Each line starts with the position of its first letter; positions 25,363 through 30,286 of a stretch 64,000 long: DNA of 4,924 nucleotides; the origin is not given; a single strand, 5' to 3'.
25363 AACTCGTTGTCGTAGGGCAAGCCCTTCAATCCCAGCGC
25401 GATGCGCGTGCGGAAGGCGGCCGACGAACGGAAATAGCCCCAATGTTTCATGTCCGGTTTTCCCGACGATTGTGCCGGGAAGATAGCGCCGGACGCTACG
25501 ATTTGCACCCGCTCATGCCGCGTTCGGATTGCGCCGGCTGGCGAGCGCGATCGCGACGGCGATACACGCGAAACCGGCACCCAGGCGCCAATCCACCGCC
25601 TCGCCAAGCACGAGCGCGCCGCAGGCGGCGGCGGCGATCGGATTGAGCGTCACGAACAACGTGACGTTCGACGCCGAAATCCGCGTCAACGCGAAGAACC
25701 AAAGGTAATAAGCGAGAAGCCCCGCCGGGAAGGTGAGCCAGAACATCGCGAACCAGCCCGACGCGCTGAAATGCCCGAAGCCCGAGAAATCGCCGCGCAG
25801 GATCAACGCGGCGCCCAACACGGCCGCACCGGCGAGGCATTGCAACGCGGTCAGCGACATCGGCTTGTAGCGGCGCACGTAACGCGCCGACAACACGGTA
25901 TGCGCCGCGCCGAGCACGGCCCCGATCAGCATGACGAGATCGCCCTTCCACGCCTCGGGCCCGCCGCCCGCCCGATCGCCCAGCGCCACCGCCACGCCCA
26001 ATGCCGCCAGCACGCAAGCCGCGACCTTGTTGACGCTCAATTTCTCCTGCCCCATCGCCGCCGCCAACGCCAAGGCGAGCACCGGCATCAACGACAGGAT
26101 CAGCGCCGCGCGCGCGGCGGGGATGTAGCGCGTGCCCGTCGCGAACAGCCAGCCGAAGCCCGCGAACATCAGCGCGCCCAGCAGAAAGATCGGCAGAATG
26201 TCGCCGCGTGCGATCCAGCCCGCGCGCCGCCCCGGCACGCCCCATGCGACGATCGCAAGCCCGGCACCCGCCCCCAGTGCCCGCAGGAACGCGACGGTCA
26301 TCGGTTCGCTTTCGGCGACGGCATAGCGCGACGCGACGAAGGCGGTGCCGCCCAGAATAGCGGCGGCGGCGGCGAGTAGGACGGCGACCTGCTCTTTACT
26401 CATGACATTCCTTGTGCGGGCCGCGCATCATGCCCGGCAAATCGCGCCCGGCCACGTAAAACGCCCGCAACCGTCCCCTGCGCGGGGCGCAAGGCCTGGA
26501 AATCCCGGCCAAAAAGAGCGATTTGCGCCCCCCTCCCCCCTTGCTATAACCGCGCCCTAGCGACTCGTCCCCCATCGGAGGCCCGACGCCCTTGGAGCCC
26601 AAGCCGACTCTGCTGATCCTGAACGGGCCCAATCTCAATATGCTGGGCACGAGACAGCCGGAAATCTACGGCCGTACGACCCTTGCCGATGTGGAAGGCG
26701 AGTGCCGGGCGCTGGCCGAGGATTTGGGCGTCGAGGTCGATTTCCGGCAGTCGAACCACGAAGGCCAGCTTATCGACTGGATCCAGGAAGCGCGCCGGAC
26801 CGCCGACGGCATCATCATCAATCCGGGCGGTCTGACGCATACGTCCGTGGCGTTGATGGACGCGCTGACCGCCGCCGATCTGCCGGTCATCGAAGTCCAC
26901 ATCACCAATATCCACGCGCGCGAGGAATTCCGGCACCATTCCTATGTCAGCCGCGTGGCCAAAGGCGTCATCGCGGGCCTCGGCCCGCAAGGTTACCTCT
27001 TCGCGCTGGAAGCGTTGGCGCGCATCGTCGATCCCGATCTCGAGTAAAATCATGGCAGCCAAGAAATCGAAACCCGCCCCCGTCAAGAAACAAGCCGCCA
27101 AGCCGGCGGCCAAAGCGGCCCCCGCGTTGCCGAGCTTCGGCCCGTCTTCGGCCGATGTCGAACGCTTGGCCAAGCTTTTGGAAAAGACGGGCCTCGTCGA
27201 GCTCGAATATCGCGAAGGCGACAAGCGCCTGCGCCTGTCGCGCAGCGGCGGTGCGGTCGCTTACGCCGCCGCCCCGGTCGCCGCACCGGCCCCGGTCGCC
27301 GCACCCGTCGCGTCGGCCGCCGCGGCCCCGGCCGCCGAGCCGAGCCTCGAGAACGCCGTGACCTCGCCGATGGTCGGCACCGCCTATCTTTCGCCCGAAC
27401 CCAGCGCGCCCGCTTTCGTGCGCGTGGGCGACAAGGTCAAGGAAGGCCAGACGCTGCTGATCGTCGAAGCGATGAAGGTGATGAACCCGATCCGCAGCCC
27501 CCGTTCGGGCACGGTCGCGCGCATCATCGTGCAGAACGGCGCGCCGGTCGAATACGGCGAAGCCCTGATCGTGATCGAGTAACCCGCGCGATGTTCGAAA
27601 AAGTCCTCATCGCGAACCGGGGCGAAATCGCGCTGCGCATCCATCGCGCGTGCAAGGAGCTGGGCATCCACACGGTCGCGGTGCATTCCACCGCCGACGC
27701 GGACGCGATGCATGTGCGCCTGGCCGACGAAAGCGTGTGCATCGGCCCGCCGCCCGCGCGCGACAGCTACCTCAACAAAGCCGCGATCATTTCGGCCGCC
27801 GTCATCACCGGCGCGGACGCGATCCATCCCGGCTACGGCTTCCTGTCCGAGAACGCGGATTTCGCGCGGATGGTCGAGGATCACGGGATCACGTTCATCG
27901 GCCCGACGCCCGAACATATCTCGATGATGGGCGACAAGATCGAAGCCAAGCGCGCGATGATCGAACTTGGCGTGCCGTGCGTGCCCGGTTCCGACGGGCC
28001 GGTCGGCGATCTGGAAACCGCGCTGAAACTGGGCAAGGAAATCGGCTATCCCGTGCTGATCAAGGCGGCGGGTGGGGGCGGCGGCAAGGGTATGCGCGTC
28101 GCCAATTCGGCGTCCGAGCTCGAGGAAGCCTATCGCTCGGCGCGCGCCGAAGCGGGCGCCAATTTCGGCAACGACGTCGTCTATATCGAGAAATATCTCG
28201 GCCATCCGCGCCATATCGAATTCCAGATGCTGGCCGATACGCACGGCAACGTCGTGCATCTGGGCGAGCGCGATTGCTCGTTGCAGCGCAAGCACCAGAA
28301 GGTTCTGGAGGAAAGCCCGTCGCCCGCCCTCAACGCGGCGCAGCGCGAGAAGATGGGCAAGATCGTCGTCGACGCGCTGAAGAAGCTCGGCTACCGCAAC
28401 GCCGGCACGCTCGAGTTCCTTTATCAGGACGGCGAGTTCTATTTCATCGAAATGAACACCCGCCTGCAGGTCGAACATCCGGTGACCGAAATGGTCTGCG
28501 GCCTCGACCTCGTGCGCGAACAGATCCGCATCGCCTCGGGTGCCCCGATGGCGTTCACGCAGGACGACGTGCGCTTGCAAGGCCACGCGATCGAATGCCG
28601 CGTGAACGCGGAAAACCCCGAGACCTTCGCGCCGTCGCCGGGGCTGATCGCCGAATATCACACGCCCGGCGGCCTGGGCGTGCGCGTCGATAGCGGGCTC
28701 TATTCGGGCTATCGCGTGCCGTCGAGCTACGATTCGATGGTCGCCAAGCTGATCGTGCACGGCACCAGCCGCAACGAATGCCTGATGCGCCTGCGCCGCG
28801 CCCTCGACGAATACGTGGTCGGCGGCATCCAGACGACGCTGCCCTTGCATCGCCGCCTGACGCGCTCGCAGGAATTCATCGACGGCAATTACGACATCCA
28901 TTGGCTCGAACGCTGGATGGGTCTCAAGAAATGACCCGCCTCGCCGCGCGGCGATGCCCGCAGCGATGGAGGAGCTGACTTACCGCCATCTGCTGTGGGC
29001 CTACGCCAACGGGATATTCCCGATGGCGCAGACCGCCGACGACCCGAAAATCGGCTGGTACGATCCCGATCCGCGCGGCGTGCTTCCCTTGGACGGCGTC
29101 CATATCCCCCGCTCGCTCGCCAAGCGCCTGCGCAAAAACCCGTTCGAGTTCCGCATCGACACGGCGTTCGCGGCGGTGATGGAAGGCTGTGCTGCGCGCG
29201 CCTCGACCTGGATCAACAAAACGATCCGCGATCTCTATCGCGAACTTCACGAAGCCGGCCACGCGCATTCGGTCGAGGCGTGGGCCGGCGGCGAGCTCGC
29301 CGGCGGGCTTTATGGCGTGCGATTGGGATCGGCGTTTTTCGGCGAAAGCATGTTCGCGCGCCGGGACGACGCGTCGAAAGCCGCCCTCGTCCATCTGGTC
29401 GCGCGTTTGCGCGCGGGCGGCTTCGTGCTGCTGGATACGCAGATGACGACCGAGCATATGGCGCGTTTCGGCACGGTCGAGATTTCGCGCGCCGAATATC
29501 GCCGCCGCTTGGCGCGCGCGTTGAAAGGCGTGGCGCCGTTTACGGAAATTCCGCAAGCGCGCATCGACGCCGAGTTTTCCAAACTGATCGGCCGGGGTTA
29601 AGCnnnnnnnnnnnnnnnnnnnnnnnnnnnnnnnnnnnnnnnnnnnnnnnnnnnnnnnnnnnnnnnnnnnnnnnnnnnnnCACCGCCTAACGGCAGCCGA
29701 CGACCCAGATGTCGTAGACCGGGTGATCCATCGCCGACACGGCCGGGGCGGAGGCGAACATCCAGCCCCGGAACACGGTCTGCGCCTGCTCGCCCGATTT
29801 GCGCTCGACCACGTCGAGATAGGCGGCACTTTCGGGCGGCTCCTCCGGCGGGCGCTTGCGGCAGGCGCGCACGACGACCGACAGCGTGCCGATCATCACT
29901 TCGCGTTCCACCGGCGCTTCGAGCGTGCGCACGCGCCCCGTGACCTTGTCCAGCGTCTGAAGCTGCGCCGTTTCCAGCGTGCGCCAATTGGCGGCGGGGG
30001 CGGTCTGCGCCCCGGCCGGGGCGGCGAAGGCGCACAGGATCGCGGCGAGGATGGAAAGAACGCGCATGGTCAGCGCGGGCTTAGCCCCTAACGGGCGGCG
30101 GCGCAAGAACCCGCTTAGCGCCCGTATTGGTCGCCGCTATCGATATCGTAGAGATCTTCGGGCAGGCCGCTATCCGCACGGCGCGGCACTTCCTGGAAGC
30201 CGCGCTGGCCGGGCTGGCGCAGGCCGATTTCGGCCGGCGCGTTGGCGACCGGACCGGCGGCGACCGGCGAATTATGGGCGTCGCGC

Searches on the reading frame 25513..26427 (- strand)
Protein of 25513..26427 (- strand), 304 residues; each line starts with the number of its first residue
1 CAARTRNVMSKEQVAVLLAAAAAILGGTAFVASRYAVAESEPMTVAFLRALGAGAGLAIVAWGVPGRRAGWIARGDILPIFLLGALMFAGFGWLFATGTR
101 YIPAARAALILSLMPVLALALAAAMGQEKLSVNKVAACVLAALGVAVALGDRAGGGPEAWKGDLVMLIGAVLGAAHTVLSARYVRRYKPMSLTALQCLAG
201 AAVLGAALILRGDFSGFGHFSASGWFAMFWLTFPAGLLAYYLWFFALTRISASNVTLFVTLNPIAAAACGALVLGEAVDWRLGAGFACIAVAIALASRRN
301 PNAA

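Call 56: search_protein_families(library=pfam, proteins=[window:25513-26427:-], max_evalue=0.00001)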
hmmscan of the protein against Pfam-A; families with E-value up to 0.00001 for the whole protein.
window:25513-26427:- (304 aa): 1 family
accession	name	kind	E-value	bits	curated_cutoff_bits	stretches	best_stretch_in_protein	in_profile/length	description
PF00892.27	EamA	-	1.1e-39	136.2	28.2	2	161-297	2-134/135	EamA-like transporter family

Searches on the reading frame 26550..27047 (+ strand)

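Call 56: search_protein_families(library=pfam, proteins=[window:26550-27047:+], max_evalue=0.00001)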
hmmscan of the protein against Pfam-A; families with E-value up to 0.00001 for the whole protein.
window:26550-27047:+ (165 aa): 1 family
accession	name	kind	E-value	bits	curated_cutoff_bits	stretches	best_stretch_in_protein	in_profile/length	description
PF01220.24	DHquinase_II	-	1.2e-62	210.1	23.3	1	21-156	2-137/138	Dehydroquinase class II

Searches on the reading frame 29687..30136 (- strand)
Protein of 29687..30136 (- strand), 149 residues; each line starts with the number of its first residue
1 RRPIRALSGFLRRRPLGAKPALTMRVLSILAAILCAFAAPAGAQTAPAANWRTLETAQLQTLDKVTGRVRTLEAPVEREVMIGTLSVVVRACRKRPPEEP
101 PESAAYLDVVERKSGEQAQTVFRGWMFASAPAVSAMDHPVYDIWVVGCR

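Call 56: search_protein_families(library=pfam, proteins=[window:29687-30136:-], max_evalue=0.00001)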
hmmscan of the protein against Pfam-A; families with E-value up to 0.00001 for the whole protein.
window:29687-30136:- (149 aa): 1 family
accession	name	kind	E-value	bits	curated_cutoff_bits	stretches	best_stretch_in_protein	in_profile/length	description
PF09923.14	DUF2155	-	1.8e-31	108.6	27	1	57-148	1-89/89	Uncharacterized protein conserved in bacteria (DUF2155)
